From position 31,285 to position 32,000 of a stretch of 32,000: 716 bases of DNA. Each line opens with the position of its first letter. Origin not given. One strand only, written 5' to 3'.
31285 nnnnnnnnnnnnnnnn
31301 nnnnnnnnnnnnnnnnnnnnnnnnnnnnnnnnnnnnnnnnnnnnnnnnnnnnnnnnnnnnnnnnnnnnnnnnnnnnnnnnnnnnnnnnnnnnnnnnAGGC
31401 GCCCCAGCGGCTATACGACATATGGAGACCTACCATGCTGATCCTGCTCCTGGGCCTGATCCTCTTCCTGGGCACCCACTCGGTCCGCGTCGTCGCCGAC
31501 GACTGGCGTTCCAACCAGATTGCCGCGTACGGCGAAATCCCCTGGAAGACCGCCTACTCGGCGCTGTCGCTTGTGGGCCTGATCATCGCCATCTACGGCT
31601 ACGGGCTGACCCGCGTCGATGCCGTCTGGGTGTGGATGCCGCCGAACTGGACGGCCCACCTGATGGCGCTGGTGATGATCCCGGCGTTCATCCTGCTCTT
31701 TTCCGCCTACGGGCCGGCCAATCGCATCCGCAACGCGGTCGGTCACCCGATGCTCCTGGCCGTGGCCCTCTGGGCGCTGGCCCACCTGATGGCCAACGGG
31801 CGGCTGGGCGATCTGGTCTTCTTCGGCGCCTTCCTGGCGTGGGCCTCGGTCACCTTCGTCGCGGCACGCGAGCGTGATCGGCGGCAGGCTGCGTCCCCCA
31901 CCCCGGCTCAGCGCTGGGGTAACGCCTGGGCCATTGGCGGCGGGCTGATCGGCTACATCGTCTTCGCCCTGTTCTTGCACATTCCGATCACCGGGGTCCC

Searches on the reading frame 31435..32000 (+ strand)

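Call 6: search_protein_families(library=pfam, proteins=[window:31435-32000:+], max_evalue=0.01)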
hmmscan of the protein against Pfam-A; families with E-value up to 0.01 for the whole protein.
window:31435-32000:+ (188 aa): 1 family
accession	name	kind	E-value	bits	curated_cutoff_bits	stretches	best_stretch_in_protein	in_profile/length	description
PF07298.16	NnrU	-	4e-58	196.6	24.7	1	3-188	1-186/188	NnrU protein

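Call 7: search_protein_families(library=ncbifam, proteins=[window:31435-32000:+], max_evalue=0.01)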
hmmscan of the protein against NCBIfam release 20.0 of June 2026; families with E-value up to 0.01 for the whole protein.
window:31435-32000:+ (188 aa): 0 families

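Call 50: find_homologous_proteins(query=window:31435-32000:+, max_evalue=0.00001)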
Query window:31435-32000:+ (188 aa): 756 proteins with E <= 0.00001 among 2182 candidates; the best 120 are listed.
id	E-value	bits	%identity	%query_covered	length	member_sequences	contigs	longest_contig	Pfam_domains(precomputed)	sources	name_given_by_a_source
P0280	1.7e-117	408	100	100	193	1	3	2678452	PF07298.17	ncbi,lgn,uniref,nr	ncbi:NnrU family protein [Halorhodospira halophila]|uniref:NnrUfamily protein n=1 Tax=Halorhodospira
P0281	9.3e-104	363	87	93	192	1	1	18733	PF07298.17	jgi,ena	-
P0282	1.3e-103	363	86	93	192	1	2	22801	PF07298.17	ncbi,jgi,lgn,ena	-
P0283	1.8e-103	362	86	93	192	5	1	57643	PF07298.17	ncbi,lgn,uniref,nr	ncbi:MAG: NnrU family protein [Halorhodospira halophila]|uniref:NnrU family protein n=1 Tax=Halorhod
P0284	4.2e-103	361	86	93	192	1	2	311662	PF07298.17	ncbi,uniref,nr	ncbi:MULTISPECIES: NnrU family protein [Halorhodospira]|uniref:NnrU family protein n=1 Tax=Halorhodo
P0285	5.1e-103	361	86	93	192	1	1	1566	PF07298.17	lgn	-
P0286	8.5e-80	285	68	100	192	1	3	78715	PF07298.17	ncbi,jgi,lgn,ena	-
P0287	1.2e-73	265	64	100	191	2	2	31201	PF07298.17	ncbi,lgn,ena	-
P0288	5.9e-70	253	62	93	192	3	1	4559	PF07298.17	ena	-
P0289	7.2e-69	249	62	100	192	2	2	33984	PF07298.17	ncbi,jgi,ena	-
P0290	2.3e-66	241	57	100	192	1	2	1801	PF07298.17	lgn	-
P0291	1.0e-63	233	59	100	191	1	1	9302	PF07298.17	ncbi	-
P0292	1.1e-63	233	55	93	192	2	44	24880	PF07298.17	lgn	-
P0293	7.1e-62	227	56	100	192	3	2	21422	PF07298.17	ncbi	-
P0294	1.5e-61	226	57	100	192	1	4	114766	PF07298.17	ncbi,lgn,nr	ncbi:MAG: NnrU family protein [Ectothiorhodospiraceae bacterium]|nr:NnrU family protein [Ectothiorho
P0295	1.6e-61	225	57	100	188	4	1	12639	PF07298.17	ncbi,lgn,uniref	ncbi:NnrU family protein [Halomonas sp.]|uniref:NnrU family protein n=1 Tax=Halomonas sp. TaxID=1486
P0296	2.3e-61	225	55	93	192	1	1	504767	PF07298.17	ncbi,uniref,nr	ncbi:NnrU protein [Litchfieldella qijiaojingensis]|uniref:NnrU protein n=1 Tax=Litchfieldella qijiao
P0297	3.0e-61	225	56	100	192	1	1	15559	PF07298.17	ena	-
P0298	7.9e-61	223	57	100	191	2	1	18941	PF07298.17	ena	-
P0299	8.4e-61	223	56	100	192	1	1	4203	PF07298.17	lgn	-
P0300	9.0e-61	223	57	100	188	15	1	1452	PF07298.17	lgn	-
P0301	1.3e-60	222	57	100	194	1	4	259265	PF07298.17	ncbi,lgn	ncbi:MAG: NnrU family protein [Aquisalimonadaceae bacterium]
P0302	1.7e-60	222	57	100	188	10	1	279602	PF07298.17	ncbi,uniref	ncbi:NnrU family protein [Halomonas sp. CS7]|uniref:NnrU family protein n=1 Tax=Halomonas pelophila 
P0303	1.7e-60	222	56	93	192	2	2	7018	PF07298.17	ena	-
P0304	3.1e-60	221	55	100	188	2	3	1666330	PF07298.17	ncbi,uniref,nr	ncbi:NnrU family protein [Halomonas urumqiensis]|uniref:NnrU family protein n=1 Tax=Halomonas urumqi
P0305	6.7e-60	220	57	100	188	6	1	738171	PF07298.17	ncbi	ncbi:MAG: NnrU family protein [Pseudomonadota bacterium]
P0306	9.0e-60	220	53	93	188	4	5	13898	PF07298.17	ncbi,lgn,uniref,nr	ncbi:MAG: NnrU family protein [Halomonas sp.]|uniref:NnrU family protein n=1 Tax=Halomonas sp. TaxID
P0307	9.7e-60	220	57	100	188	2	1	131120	PF07298.17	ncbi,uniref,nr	ncbi:putative membrane protein [Natronocella acetinitrilica]|uniref:Membrane protein n=1 Tax=Natrono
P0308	1.4e-59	219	57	100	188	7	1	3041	PF07298.17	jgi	-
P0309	2.3e-59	218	58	100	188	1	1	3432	PF07298.17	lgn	-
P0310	2.8e-59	218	57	100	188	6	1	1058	PF07298.17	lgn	-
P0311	4.0e-59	218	52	100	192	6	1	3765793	PF07298.17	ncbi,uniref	ncbi:NnrU family protein [Vreelandella zhaodongensis]|uniref:NnrU family protein n=1 Tax=Vreelandell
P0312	4.0e-59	218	56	100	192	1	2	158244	PF07298.17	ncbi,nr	ncbi:MAG: NnrU family protein [Ectothiorhodospiraceae bacterium]|nr:NnrU family protein [Ectothiorho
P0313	4.2e-59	218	52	100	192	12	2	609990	PF07298.17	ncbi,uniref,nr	ncbi:NnrU family protein [Halomonas sp. ISL-60]|uniref:NnrU family protein n=1 Tax=Halomonas sp. ISL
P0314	5.0e-59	217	54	100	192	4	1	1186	PF07298.17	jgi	-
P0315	5.0e-59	217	57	100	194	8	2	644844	PF07298.17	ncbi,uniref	ncbi:NnrU family protein [Halomonas salifodinae]|uniref:NnrU family protein n=1 Tax=Halomonas salifo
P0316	7.4e-59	217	57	100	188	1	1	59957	PF07298.17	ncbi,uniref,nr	ncbi:NnrU family protein [Halomonas sp. NO4]|uniref:NnrU family protein n=1 Tax=Halomonas sp. NO4 Ta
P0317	8.3e-59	217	56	100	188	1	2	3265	PF07298.17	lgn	-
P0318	8.3e-59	217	54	93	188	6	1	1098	PF07298.17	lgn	-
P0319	9.7e-59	216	55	100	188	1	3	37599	PF07298.17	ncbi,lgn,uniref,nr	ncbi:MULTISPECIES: NnrU family protein [Halomonas]|uniref:Putative membrane protein n=1 Tax=Halomona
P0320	1.0e-58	216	55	100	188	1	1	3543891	PF07298.17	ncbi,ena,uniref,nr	ncbi:NnrU family protein [Halomonas aestuarii]|uniref:NnrU family protein n=1 Tax=Halomonas aestuari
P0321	1.2e-58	216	55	100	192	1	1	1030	PF07298.17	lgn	-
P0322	1.2e-58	216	56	100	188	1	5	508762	PF07298.17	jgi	jgi:uncharacterized membrane protein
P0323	1.2e-58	216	54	100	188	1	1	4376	PF07298.17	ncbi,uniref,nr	ncbi:MAG: NnrU family protein [Halomonas sp.]|uniref:NnrU family protein n=1 Tax=Halomonas sp. TaxID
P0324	1.3e-58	216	56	100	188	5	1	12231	PF07298.17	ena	-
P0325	1.4e-58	216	54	100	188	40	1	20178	PF07298.17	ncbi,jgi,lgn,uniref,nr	ncbi:MAG: NnrU family protein [Halomonas sp.]|uniref:NnrU family protein n=1 Tax=Halomonas sp. TaxID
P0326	1.6e-58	216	56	100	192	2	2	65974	PF07298.17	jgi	jgi:uncharacterized membrane protein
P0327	2.0e-58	215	55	100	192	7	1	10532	PF07298.17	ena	-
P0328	2.1e-58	215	56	100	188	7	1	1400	PF07298.17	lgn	-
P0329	2.6e-58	215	54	100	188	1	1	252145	PF07298.17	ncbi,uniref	ncbi:NnrU family protein [Halomonas sp. C05BenzN]|uniref:NnrU family protein n=1 Tax=Halomonas sp. C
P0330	3.0e-58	215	54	100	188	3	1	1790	PF07298.17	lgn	-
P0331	3.1e-58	215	56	98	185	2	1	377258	PF07298.17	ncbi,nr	ncbi:NnrU family protein [Billgrantia zhangzhouensis]|nr:NnrU family protein [Halomonas zhangzhouens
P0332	3.5e-58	215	54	100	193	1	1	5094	PF07298.17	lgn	-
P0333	3.6e-58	215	53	100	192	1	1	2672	PF07298.17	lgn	-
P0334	4.2e-58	214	53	100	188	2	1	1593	PF07298.17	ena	-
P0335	4.3e-58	214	59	68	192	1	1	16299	PF07298.17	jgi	jgi:uncharacterized membrane protein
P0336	4.3e-58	214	55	100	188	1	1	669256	PF07298.17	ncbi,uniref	ncbi:NnrU family protein [Halomonas aquatica]|uniref:NnrU family protein n=1 Tax=Halomonas aquatica 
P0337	4.4e-58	214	53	100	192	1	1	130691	PF07298.17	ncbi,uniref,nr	ncbi:NnrU family protein [Vreelandella andesensis]|uniref:NnrU family protein n=1 Tax=Vreelandella a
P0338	4.7e-58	214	55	100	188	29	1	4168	PF07298.17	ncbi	-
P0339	4.8e-58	214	53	100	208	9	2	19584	PF07298.17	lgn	-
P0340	5.6e-58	214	51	93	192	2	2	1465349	PF07298.17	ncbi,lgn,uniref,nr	ncbi:hypothetical protein L861_04650 [Litchfieldella anticariensis FP35 = DSM 16096]|uniref:NnrU dom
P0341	6.1e-58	214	60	68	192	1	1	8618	PF07298.17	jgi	jgi:uncharacterized membrane protein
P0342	6.7e-58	214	55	93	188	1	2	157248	PF07298.17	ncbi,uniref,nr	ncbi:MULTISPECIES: NnrU family protein [unclassified Halomonas]|uniref:NnrU family protein n=1 Tax=u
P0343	7.9e-58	213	55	100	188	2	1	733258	PF07298.17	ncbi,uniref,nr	ncbi:NnrU family protein [Halomonas sp. LBP4]|uniref:NnrU family protein n=1 Tax=Halomonas sp. LBP4 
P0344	8.1e-58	213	52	100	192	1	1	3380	PF07298.17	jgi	jgi:uncharacterized membrane protein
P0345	1.1e-57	213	55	100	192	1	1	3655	PF07298.17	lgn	-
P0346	1.2e-57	213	55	100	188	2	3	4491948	PF07298.17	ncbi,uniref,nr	ncbi:NnrU family protein [Halomonas sp. MCCC 1A17488]|uniref:NnrU family protein n=1 Tax=Billgrantia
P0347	1.5e-57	213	54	100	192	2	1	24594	PF07298.17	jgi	-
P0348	1.7e-57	212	56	100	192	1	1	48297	PF07298.17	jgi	-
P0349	2.0e-57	212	54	93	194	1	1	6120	PF07298.17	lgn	-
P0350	2.2e-57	212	55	100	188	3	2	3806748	PF07298.17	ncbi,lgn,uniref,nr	ncbi:NnrU protein [Halomonas sp. THAF5a]|uniref:NnrU family protein n=1 Tax=Halomonas sp. THAF5a Tax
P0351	2.2e-57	212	54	100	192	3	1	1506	PF07298.17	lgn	-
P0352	2.4e-57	212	52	93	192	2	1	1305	PF07298.17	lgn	-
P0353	2.7e-57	212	52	93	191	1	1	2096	PF07298.17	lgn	-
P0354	2.8e-57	212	55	99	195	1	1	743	PF07298.17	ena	-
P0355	4.0e-57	211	52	93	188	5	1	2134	PF07298.17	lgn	-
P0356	4.0e-57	211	54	100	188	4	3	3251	PF07298.17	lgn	-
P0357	4.3e-57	211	54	100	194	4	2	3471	PF07298.17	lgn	-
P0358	4.9e-57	211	54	100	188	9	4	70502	PF07298.17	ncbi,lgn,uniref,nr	ncbi:NnrU family protein [Halomonas sp. A11-A]|uniref:NnrU family protein n=1 Tax=Halomonas sp. A11-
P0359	5.2e-57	211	60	75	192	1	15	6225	PF07298.17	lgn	-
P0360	6.1e-57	211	54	93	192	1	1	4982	PF07298.17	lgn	-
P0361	1.1e-56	210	54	100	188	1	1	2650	PF07298.17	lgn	-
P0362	1.1e-56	210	53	100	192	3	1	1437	PF07298.17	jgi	jgi:uncharacterized membrane protein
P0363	1.2e-56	210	50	100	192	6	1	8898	PF07298.17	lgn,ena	-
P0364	1.4e-56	209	55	100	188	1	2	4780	PF07298.17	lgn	-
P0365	1.4e-56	209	53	93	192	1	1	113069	PF07298.17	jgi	jgi:uncharacterized membrane protein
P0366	1.5e-56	209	57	85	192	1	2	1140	PF07298.17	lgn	-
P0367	1.5e-56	209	51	100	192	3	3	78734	PF07298.17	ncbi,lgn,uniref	ncbi:MAG: NnrU family protein [Halomonas sp.]|uniref:NnrU family protein n=1 Tax=Halomonas sp. AOP31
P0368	1.7e-56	209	53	100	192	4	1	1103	PF07298.17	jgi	-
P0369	2.0e-56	209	57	100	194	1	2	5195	PF07298.17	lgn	-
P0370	2.1e-56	209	54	100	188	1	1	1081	PF07298.17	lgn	-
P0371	2.1e-56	209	55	100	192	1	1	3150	PF07298.17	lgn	-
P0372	2.1e-56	209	55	93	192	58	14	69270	PF07298.17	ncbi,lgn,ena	-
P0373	2.2e-56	209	53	93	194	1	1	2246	PF07298.17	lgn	-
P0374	2.8e-56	208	52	93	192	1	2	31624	PF07298.17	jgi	jgi:uncharacterized membrane protein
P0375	3.2e-56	208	55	93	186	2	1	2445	PF07298.17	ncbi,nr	ncbi:MAG: NnrU family protein, partial [Candidatus Competibacterales bacterium]|nr:NnrU family prote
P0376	3.5e-56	208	55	100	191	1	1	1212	PF07298.17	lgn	-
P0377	4.5e-56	208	53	93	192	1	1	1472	PF07298.17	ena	-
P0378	5.1e-56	208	53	93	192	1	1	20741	PF07298.17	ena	-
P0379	5.8e-56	207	56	100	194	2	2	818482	PF07298.17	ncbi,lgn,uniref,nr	ncbi:NnrU family protein [Halomonas pacifica]|uniref:NnrU protein n=1 Tax=Bisbaumannia pacifica TaxI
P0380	6.8e-56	207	58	84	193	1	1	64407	PF07298.17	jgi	-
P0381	7.4e-56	207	52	100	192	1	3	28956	PF07298.17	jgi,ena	jgi:uncharacterized membrane protein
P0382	7.5e-56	207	51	100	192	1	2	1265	PF07298.17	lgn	-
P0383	9.0e-56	207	53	93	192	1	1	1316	PF07298.17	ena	-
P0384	9.5e-56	207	52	93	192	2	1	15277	PF07298.17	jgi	-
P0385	9.6e-56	207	53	100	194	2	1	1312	PF07298.17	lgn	-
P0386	1.3e-55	206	54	100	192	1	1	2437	PF07298.17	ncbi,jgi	-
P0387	1.4e-55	206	53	93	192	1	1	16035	PF07298.17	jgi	jgi:uncharacterized membrane protein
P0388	1.9e-55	206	51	94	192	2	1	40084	PF07298.17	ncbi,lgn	-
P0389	2.1e-55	206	53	100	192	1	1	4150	PF07298.17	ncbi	-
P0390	2.2e-55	205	53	100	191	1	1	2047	PF07298.17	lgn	-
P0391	2.4e-55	205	52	100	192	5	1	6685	PF07298.17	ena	-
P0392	2.7e-55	205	50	100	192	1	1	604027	PF07298.17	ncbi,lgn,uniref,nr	ncbi:NnrU family protein [Halomonas sp. SpR8]|uniref:NnrU family protein n=1 Tax=Halomonas sp. SpR8 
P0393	2.9e-55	205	49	100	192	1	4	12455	PF07298.17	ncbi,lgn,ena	-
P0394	3.0e-55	205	53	93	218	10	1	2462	PF07298.17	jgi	jgi:uncharacterized membrane protein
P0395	3.6e-55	205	53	100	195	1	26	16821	PF07298.17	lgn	-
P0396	3.6e-55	205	54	100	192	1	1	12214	PF07298.17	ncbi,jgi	-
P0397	3.9e-55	205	53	100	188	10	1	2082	PF07298.17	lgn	-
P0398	4.2e-55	205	58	64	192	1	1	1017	PF07298.17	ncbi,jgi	jgi:uncharacterized membrane protein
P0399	4.2e-55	205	52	100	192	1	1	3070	PF07298.17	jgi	jgi:uncharacterized membrane protein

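Call 51: find_encoding_contigs(protein=P0294, flank=6000, max_places=2)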
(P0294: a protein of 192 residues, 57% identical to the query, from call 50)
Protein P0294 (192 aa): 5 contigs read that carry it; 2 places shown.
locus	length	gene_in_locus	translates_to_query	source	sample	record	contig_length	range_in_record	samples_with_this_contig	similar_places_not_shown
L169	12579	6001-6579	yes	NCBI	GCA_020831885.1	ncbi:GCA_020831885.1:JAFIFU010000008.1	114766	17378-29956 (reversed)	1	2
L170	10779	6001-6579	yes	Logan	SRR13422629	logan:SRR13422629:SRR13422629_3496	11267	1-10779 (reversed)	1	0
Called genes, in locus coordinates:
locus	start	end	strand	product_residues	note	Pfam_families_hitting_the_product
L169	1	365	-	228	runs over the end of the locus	PF09335:VTT_dom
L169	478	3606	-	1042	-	PF00873:ACR_tran, PF03176:MMPL (weak)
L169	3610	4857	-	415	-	PF25973:BSH_CzcB (weak)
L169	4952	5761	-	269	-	PF01790:LGT, PF00085:Thioredoxin (weak), PF00578:AhpC-TSA, PF08534:Redoxin, PF13098:Thioredoxin_2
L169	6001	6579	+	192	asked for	PF07298:NnrU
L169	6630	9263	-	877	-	PF02463:SMC_N (faint)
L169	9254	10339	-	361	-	PF00149:Metallophos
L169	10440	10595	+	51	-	-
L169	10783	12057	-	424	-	PF00144:Beta-lactamase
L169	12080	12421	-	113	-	PF08850:DUF1820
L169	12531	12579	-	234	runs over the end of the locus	PF07722:Peptidase_C26 (faint), PF00117:GATase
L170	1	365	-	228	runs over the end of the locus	PF09335:VTT_dom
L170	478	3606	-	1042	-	PF00873:ACR_tran, PF03176:MMPL (weak)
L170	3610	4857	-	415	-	PF25973:BSH_CzcB (weak)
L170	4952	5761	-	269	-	PF01790:LGT, PF00085:Thioredoxin (weak), PF00578:AhpC-TSA, PF08534:Redoxin, PF13098:Thioredoxin_2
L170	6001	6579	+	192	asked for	PF07298:NnrU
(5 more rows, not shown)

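Call 52: find_encoding_contigs(protein=P0320, flank=6000, max_places=1)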
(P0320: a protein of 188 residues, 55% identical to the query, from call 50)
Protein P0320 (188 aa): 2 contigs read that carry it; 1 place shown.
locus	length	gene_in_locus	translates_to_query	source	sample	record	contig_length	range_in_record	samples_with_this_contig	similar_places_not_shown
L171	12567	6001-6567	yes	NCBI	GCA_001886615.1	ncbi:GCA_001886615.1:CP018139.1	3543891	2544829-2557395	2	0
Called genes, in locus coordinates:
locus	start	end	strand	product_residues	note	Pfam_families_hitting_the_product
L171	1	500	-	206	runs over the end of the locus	PF04752:ChaC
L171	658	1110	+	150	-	PF04608:PgpA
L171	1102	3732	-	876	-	PF01590:GAF, PF13185:GAF_2, PF00989:PAS, PF08448:PAS_4, PF13188:PAS_8, PF00989:PAS, PF08447:PAS_3, PF08448:PAS_4, +4 more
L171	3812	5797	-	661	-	PF09423:PhoD (faint)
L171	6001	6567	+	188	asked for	PF07298:NnrU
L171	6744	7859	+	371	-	PF10518:TAT_signal (weak), PF01547:SBP_bac_1, PF13416:SBP_bac_8, PF13343:SBP_bac_6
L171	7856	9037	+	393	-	PF02463:SMC_N (faint), PF00005:ABC_tran, PF13304:AAA_21 (faint), PF08402:TOBE_2 (weak)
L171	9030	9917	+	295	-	PF00528:BPD_transp_1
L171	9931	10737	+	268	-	PF00528:BPD_transp_1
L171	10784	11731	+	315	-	PF01545:Cation_efflux, PF16916:ZT_dimer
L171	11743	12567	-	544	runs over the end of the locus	PF01645:Glu_synthase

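Call 53: find_encoding_contigs(protein=P0307, flank=6000, max_places=1)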
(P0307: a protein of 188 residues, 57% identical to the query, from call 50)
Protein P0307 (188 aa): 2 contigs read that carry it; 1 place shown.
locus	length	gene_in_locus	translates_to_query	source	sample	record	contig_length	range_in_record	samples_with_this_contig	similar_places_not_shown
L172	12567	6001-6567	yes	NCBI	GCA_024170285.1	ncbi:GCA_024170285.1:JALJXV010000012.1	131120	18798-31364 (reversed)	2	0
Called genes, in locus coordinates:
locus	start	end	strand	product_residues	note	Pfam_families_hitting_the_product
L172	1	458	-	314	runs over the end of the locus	PF13793:Pribosyltran_N, PF00156:Pribosyltran, PF14572:Pribosyl_synth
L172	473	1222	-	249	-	PF05239:PRC (weak)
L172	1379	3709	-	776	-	-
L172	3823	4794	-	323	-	PF00291:PALP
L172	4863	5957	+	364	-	PF00478:IMPDH (faint), PF03060:NMO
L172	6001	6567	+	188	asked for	PF07298:NnrU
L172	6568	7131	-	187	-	PF04752:ChaC, PF06094:GGACT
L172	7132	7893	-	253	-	PF00994:MoCF_biosynth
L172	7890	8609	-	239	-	PF00702:Hydrolase, PF13419:HAD_2, PF13242:Hydrolase_like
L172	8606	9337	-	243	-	PF00929:RNase_T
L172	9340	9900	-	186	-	PF00075:RNase_H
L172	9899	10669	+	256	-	PF00753:Lactamase_B, PF16123:HAGH_C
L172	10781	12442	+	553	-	PF01464:SLT, PF01476:LysM, PF22310:NMB0315_dom_I (faint), PF23446:LysM1_NFP_LYK (faint), PF23473:LysM3_LYK4_5 (faint), PF01476:LysM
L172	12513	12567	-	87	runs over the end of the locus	PF03776:MinE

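Call 60: predict_structure(alignment_id=A3)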
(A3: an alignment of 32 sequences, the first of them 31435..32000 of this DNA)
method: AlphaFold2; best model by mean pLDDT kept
length: 188 residues; sequences in the alignment: 32
mean_pLDDT: 93.9   pTM: 0.86
mean pLDDT of the five models: 93.9, 93.7, 93.4, 93.3, 93.0
residues with pLDDT >= 90: 167; 70-90: 18; 50-70: 3; < 50: 0
segments of 3 or more residues with pLDDT < 50: none
pLDDT, mean of each block of 10 residues (from residue 1): 97 93 93 94 96 93 92 92 98 95 96 96 96 97 92 89 97 95 77
secondary structure, 60 per line:
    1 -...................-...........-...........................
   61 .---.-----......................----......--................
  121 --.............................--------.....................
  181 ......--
elements in order: H2-20 H22-32 H34-61 H71-92 H97-102 H105-120 H124-151 H160-186

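Call 63: fold_search(model_id=the predicted structure, library=pdb)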
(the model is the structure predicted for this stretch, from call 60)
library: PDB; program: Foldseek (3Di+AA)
matches with E <= 10: 125; with E <= 0.001: 0
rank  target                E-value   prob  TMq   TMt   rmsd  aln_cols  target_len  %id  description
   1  5i20_D                3.6e-01  0.18  0.20  0.16  15.4       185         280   20  Crystal structure of protein (released 2016-06-01)
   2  5i20_A                1.0e+00  0.10  0.19  0.15  15.3       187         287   22  Crystal structure of protein (released 2016-06-01)
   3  5i20_B                1.1e+00  0.12  0.20  0.16  15.5       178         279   18  Crystal structure of protein (released 2016-06-01)
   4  7v2c_m                1.3e+00  0.60  0.34  0.36   5.6       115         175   15  Active state complex I from Q10 dataset (released 2022-03-02)
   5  2yev_A                1.3e+00  0.25  0.32  0.11   8.5       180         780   16  Structure of caa3-type cytochrome oxidase (released 2012-05-23)
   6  8gcl                  1.5e+00  0.10  0.21  0.18  14.7       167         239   17  Cryo-EM structure of hAQP2 in DDM (released 2023-06-21)
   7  8bcx_D                2.1e+00  0.21  0.21  0.11   9.6       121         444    9  Crystal structure of NrfA-1 from Geobacter metallireducens (released 2023-08-30)
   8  7rut_A                2.1e+00  0.10  0.20  0.20  12.9       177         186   10  Structure of Human ATP:Cobalamin Adenosyltransferase R190C bound to ATP (released 2021-11-24)
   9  3te0_E                2.2e+00  0.08  0.23  0.19  17.2       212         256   17  Crystal structure of HSC K148E (released 2012-03-07)
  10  1jeb_D                2.2e+00  0.07  0.16  0.18  13.5       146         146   12  Chimeric Human/Mouse Carbonmonoxy Hemoglobin (Human Zeta2 / Mouse Beta2) (released 2002-01-23)
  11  7rut_E                2.3e+00  0.08  0.17  0.17  13.9       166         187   12  Structure of Human ATP:Cobalamin Adenosyltransferase R190C bound to ATP (released 2021-11-24)
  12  9i4i_m                2.6e+00  0.23  0.32  0.33   6.3       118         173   17  High resolution Cryo-EM structure of human complex I in mitochondria (released 2025-11-12)
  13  4nef_D                2.9e+00  0.11  0.25  0.21  15.0       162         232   14  X-ray structure of human Aquaporin 2 (released 2014-04-16)
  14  6w2x_A                3.0e+00  0.12  0.25  0.09  12.5       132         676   15  CryoEM Structure of Inactive GABAB Heterodimer (released 2020-07-01)
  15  8bcx_C                3.2e+00  0.15  0.21  0.11   9.6       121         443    9  Crystal structure of NrfA-1 from Geobacter metallireducens (released 2023-08-30)
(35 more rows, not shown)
